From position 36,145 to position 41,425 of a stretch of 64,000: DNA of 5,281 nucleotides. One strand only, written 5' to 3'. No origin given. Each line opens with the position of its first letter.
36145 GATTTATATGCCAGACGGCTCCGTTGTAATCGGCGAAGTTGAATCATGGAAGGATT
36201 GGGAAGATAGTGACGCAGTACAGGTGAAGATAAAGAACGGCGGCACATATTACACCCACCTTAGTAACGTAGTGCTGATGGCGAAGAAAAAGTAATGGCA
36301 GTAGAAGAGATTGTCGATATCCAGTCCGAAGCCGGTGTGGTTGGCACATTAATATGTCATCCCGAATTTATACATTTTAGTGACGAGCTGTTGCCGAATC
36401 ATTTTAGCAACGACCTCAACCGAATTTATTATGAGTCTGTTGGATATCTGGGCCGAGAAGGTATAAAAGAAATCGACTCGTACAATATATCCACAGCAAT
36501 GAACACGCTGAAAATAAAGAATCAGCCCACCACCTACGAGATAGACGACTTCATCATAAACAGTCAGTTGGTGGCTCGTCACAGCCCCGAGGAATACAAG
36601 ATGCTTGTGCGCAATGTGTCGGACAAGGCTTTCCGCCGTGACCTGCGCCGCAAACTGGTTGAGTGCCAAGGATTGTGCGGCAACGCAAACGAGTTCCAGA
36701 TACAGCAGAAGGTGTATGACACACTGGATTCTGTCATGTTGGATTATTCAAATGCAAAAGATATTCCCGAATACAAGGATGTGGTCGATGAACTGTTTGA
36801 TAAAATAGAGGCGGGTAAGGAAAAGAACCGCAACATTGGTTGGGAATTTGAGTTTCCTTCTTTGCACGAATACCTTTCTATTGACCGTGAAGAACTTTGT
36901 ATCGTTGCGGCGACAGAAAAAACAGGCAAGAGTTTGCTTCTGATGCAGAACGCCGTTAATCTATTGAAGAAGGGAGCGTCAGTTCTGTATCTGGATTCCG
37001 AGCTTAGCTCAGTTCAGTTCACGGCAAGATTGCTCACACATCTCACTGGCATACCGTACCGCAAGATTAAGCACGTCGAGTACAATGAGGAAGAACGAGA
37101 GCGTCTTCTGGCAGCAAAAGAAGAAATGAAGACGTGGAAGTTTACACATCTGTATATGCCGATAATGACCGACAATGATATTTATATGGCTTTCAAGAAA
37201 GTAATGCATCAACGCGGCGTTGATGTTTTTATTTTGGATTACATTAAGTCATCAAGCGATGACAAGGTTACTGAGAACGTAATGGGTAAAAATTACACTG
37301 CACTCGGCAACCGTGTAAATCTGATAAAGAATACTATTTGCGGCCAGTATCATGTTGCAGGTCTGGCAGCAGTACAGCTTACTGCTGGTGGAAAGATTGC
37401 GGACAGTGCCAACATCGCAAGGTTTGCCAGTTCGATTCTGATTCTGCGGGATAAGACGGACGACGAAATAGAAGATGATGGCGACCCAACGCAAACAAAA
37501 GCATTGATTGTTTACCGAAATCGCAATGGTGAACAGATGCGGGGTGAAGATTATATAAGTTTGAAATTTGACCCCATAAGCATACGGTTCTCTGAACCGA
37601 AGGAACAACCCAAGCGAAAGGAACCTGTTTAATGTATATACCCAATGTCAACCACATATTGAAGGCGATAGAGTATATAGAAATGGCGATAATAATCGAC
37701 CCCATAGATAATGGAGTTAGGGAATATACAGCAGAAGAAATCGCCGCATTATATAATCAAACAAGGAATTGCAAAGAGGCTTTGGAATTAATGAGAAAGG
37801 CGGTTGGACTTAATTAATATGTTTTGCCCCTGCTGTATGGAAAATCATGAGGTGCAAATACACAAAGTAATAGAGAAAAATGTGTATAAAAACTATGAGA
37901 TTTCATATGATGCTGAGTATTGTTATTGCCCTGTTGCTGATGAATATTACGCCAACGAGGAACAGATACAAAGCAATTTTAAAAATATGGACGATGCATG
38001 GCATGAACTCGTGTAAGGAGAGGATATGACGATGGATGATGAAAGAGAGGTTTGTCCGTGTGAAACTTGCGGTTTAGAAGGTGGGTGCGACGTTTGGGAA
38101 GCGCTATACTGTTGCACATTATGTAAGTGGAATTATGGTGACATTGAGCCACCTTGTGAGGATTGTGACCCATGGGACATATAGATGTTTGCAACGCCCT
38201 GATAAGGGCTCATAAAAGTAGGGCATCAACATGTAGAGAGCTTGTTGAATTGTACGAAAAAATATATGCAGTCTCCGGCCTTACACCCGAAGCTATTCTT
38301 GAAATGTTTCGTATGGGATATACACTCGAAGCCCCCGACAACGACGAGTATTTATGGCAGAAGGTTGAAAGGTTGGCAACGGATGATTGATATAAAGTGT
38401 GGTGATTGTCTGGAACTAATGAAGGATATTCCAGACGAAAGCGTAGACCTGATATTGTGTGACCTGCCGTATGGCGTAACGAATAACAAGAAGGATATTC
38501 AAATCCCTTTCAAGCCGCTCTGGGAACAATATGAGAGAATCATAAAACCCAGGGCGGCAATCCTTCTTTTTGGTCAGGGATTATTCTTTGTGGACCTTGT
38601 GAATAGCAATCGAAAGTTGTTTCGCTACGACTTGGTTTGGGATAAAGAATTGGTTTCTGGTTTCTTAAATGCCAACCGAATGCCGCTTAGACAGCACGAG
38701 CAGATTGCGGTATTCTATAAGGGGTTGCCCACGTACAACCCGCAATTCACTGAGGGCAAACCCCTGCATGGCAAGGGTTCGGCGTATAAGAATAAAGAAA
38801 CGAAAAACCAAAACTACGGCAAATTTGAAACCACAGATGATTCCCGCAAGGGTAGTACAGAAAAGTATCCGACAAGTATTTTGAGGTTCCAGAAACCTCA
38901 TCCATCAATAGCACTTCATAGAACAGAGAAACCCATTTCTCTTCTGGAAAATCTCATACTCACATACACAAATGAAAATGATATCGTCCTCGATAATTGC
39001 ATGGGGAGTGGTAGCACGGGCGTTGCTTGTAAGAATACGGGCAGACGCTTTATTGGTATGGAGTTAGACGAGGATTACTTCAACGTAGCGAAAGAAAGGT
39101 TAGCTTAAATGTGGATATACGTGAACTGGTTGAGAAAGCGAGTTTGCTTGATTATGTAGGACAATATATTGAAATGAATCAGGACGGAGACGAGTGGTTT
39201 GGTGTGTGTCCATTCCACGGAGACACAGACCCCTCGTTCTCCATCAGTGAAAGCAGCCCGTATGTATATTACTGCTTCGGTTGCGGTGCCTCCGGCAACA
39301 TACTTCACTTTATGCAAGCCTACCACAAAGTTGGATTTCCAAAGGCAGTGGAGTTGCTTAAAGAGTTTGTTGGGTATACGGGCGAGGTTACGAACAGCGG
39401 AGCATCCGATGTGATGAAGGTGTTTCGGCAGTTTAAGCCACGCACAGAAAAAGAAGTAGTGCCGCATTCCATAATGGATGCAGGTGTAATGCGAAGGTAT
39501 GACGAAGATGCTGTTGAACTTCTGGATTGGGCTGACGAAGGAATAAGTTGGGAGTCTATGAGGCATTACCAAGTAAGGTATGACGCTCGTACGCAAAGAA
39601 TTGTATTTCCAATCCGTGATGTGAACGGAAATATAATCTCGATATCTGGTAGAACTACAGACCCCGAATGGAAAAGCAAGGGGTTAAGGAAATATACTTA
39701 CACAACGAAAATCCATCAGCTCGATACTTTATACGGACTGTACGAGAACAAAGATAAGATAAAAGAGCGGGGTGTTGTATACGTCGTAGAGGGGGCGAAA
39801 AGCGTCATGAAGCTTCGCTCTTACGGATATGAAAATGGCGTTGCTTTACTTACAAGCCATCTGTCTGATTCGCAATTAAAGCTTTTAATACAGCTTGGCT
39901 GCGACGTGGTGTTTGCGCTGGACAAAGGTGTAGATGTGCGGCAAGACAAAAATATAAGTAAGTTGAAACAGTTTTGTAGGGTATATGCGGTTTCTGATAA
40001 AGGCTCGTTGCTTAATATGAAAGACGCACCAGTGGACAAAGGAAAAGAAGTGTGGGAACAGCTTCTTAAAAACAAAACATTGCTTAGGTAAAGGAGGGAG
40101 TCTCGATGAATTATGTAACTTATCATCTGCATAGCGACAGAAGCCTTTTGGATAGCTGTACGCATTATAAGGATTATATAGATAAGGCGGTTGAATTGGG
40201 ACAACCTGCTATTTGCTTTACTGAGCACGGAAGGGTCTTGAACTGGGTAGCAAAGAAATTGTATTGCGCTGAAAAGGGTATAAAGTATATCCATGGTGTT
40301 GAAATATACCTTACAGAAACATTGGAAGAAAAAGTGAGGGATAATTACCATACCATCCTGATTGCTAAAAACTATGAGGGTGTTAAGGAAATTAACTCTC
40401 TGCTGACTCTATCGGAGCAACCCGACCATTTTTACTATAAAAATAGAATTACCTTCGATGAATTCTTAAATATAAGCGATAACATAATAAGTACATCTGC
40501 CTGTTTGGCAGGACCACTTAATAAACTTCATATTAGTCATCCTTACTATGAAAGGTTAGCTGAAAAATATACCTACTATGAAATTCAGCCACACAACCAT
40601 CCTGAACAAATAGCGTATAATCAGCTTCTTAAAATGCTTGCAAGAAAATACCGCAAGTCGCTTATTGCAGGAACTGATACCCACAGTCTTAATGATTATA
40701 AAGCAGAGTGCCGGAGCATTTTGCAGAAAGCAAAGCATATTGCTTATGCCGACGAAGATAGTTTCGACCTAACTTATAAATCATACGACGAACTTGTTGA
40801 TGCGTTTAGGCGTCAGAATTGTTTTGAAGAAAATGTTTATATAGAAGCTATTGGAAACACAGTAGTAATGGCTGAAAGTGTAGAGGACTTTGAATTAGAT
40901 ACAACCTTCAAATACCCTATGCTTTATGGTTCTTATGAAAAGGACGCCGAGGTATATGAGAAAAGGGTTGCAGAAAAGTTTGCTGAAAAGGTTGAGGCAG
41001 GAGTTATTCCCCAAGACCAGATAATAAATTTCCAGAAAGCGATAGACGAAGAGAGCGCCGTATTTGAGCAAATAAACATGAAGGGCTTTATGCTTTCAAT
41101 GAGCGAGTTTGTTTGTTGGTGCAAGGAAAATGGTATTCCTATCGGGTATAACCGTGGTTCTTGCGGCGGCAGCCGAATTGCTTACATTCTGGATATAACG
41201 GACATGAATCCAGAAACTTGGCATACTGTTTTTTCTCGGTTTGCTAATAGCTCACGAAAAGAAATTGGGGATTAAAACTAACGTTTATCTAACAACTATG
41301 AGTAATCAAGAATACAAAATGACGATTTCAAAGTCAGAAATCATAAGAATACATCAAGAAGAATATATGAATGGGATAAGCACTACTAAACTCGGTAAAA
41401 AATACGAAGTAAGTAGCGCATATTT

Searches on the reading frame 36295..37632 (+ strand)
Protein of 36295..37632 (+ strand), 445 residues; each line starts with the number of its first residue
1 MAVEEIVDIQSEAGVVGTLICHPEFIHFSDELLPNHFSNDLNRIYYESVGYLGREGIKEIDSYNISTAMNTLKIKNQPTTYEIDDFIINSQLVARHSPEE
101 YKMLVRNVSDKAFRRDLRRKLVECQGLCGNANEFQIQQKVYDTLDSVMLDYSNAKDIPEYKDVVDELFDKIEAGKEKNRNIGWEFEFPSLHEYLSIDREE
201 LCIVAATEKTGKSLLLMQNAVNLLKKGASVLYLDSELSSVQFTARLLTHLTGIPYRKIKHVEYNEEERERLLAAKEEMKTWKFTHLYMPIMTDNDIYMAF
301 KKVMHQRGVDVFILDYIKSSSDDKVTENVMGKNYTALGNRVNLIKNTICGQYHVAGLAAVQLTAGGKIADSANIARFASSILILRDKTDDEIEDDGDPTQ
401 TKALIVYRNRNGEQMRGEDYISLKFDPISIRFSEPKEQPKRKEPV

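Call 23: search_protein_families(library=phrogs, proteins=[window:36295-37632:+], max_evalue=0.00001)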
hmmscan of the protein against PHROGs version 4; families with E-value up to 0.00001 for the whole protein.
window:36295-37632:+ (445 aa): 3 families
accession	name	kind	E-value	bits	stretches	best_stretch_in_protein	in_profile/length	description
phrog_19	-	DNA, RNA and nucleotide metabolism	2.1e-40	140.2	1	6-436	158-582/621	DnaB-like replicative helicase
phrog_239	-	DNA, RNA and nucleotide metabolism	2.3e-15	57.6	1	161-438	322-602/801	DNA primase/helicase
phrog_243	-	DNA, RNA and nucleotide metabolism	1.1e-13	51.7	1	175-438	12-271/273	DnaB-like replicative helicase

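Call 66: find_related_loci(query=window:36295-37632:+, collection=genome_contigs, flank=2000)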
Query window:36295-37632:+ (445 aa) in genome_contigs; peptide patterns used: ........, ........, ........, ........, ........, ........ (x = any residue, [..] = any of these).
108 stretches matched a pattern, but none encodes a relative of the query by tblastn (E <= 1e-3).

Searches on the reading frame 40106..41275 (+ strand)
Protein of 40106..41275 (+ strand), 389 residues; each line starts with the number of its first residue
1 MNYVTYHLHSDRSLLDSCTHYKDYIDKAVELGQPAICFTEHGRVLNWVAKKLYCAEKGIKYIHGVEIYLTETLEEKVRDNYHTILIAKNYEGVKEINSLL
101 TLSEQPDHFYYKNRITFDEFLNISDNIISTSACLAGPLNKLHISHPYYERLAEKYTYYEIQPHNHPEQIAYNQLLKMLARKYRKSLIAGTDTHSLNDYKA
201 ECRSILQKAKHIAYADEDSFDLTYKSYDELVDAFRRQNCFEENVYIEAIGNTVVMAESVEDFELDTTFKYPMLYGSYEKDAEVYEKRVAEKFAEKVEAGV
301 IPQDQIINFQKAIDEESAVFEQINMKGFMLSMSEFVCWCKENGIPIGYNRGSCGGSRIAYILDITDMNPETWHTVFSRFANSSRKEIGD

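Call 84: search_protein_families(library=pfam, proteins=[window:40106-41275:+], max_evalue=0.0001)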
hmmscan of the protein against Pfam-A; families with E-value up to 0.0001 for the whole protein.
window:40106-41275:+ (389 aa): 2 families
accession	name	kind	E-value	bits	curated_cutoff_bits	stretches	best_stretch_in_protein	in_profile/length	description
PF02811.25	PHP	-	3e-27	96.4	26.4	1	6-155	2-145/164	PHP domain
PF07733.18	DNA_pol3_alpha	-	8.9e-19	68.6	23.9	1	288-389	7-103/260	Bacterial DNA polymerase III alpha NTPase domain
